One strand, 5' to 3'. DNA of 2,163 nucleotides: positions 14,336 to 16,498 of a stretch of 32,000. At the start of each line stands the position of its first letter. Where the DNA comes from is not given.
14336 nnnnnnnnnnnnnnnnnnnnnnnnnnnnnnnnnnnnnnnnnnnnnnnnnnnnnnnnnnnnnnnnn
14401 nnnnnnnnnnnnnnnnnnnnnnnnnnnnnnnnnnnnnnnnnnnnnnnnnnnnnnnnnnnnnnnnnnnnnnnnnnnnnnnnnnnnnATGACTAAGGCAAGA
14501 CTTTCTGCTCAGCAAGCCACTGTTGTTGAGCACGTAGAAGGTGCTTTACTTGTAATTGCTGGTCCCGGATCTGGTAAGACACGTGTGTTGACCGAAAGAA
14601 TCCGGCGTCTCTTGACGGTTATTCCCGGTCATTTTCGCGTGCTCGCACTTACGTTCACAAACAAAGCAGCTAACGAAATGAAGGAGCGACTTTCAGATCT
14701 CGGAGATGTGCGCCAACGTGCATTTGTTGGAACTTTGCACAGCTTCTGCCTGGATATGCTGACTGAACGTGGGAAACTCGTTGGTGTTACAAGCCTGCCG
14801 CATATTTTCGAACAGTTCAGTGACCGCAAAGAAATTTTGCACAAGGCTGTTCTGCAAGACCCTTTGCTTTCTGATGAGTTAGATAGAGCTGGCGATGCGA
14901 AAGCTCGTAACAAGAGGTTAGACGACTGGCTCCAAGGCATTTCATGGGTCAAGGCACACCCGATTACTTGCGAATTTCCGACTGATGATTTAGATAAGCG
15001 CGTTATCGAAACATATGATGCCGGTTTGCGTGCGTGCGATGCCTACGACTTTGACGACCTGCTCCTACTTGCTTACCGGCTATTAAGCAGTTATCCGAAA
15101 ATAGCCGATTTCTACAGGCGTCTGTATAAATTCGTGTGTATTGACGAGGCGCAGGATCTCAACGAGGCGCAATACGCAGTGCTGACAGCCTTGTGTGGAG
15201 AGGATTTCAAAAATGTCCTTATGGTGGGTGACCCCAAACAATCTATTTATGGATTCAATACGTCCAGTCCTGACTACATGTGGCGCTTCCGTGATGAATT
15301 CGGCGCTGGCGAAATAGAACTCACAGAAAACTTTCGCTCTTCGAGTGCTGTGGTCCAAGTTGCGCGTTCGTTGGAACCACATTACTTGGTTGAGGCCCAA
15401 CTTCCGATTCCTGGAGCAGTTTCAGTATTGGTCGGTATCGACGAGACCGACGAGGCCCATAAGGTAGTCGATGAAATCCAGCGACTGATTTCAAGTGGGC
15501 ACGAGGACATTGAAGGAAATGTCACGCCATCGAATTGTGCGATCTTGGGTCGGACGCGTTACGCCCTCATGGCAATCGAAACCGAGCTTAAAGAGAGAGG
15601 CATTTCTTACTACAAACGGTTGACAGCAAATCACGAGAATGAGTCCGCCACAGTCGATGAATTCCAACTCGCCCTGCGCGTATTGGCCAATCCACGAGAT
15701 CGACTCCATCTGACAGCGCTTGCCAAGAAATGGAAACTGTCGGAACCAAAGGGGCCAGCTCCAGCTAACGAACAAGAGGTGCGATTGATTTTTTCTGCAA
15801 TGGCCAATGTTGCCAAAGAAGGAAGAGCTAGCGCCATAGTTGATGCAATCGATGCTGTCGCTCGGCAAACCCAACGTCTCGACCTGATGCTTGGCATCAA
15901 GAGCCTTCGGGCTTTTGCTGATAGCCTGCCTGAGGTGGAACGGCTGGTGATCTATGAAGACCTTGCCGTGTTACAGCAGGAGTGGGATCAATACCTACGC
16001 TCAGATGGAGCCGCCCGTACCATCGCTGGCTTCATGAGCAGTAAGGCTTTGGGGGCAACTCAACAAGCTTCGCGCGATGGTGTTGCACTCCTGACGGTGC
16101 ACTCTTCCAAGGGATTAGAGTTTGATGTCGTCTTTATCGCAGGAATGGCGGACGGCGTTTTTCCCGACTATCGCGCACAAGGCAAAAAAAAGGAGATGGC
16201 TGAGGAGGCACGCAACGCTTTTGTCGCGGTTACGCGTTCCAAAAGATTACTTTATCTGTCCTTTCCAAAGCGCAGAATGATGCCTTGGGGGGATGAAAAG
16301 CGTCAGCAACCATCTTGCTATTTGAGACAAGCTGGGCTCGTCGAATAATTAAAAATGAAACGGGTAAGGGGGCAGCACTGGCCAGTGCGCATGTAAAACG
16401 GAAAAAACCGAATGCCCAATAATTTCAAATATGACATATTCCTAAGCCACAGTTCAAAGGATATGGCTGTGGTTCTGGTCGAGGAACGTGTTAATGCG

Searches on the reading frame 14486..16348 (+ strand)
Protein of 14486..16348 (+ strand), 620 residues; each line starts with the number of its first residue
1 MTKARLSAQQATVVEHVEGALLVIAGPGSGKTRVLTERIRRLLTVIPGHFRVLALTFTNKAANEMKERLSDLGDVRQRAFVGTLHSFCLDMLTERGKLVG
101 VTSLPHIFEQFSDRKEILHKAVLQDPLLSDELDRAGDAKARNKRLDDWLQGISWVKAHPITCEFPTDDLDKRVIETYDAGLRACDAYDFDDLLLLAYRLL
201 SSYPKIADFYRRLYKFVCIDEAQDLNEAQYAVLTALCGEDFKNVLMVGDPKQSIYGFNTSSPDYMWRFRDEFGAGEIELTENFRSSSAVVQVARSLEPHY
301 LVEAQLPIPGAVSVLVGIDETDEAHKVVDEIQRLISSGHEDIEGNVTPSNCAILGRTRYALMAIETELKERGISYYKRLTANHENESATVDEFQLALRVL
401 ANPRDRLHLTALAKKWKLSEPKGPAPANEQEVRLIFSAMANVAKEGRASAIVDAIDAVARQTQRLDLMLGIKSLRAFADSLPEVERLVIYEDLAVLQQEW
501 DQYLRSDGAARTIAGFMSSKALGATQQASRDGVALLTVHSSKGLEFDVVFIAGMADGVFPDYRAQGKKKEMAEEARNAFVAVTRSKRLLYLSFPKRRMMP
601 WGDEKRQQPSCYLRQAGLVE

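Call 3: search_protein_families(library=pfam, proteins=[window:14486-16348:+], max_evalue=0.01)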
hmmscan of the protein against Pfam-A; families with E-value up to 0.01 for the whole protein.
window:14486-16348:+ (620 aa): 10 families
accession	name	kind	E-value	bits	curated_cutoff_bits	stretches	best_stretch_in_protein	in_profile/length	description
PF00580.27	UvrD-helicase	-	2e-56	192.1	23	1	7-272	2-270/271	UvrD/REP helicase N-terminal domain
PF13361.12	UvrD_C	-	8.3e-31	108.1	25.6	2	493-593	244-347/350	UvrD-like helicase C-terminal domain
PF13245.12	AAA_19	-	1.8e-21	77.2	25.1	1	15-257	8-133/134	AAA domain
PF13604.12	AAA_30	-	6.8e-09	36.2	27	1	6-70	2-67/191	AAA domain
PF13538.12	UvrD_C_2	-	2.4e-08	34.1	27.4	1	533-591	2-51/52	UvrD-like helicase C-terminal domain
PF01443.25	Viral_helicase1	-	2.9e-07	31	21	0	526-590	169-225/228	Viral superfamily 1 RNA helicase core domain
PF13086.12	AAA_11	-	8.6e-07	29.4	27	1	21-71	19-74/257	AAA domain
PF13401.12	AAA_22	-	0.00025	21.8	27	0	18-61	5-45/130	AAA domain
PF00270.35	DEAD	-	0.0059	16.8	26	0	9-78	3-77/167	DEAD/DEAH box helicase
PF13191.12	AAA_16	-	0.0074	17.2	32.6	0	10-116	16-128/167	AAA ATPase domain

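Call 4: search_protein_families(library=padloc, proteins=[window:14486-16348:+], max_evalue=0.01)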
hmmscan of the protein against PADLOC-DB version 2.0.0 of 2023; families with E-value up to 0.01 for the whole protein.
window:14486-16348:+ (620 aa): 58 families (the best 25 are shown)
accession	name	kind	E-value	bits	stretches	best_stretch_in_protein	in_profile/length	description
PDLC00132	GajB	-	1.2e-243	808.4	1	4-616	2-623/625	UrvD helicase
PDLC00114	GajB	-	7.4e-104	346.6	1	5-619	7-632/635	UrvD helicase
PDLC00117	GajB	-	4.1e-77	258.1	1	8-615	18-595/604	UrvD helicase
PDLC03802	RTasHel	-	1e-73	247.3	2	1-366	1-332/675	DRT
PDLC00127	GajB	-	9.3e-64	213.9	2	2-371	5-360/594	UrvD helicase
PDLC00123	GajB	-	1.1e-54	184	3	5-90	4-88/540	UrvD helicase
PDLC00107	GajB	-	7.4e-54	181.3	2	8-388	18-386/587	UrvD helicase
PDLC00130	GajB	-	5.2e-53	178.2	2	5-374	3-362/589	UrvD helicase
PDLC00103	GajB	-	1.8e-51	173.8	1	7-604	18-587/612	UrvD helicase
PDLC00121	GajB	-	2.7e-50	169.5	2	5-378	5-363/565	UrvD helicase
PDLC00138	GajB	-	4.1e-45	152.5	3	191-297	198-304/581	UrvD helicase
PDLC00112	GajB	-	2.1e-41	140.2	3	215-297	213-295/581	UrvD helicase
PDLC00122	GajB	-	5.6e-39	132.4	3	5-89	4-84/502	UrvD helicase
PDLC00119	GajB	-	5.8e-39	132.5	2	16-293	13-296/565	UrvD helicase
PDLC00129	GajB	-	4.4e-38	129.2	2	189-595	200-575/594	UrvD helicase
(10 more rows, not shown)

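Call 28: search_solved_structures(query=window:14486-16348:+, max_evalue=1e-20)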
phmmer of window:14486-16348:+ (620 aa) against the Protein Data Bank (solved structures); distinct sequences matched with E-value up to 1e-20: 9.
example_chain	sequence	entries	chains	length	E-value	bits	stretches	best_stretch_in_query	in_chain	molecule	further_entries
9dci_A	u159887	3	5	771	2.1e-56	194.6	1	6-411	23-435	ATP-dependent DNA helicase UvrD1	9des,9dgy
1pjr_A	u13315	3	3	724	1.9e-54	188.1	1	4-412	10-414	PCRA | ATP-DEPENDENT HELICASE PCRA | HELICASE PCRA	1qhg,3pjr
3lfu_A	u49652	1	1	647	4.5e-50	173.7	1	10-613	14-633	DNA helicase II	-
2is1_A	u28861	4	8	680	1e-49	172.6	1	10-613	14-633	DNA helicase II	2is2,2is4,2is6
1uaa_A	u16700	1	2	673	2.7e-47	164.6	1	5-406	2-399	PROTEIN (ATP-DEPENDENT DNA HELICASE REP.)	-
4c2u_A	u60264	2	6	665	1.4e-44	155.6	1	6-614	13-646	DNA HELICASE II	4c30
4c2t_A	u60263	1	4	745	2e-44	155.1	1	6-614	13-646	DNA HELICASE II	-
2pjr_A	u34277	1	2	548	5.1e-38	133.9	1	4-412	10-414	PROTEIN (HELICASE PCRA)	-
3u44_A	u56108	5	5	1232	2.1e-21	79.1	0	205-291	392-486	ATP-dependent helicase/nuclease subunit A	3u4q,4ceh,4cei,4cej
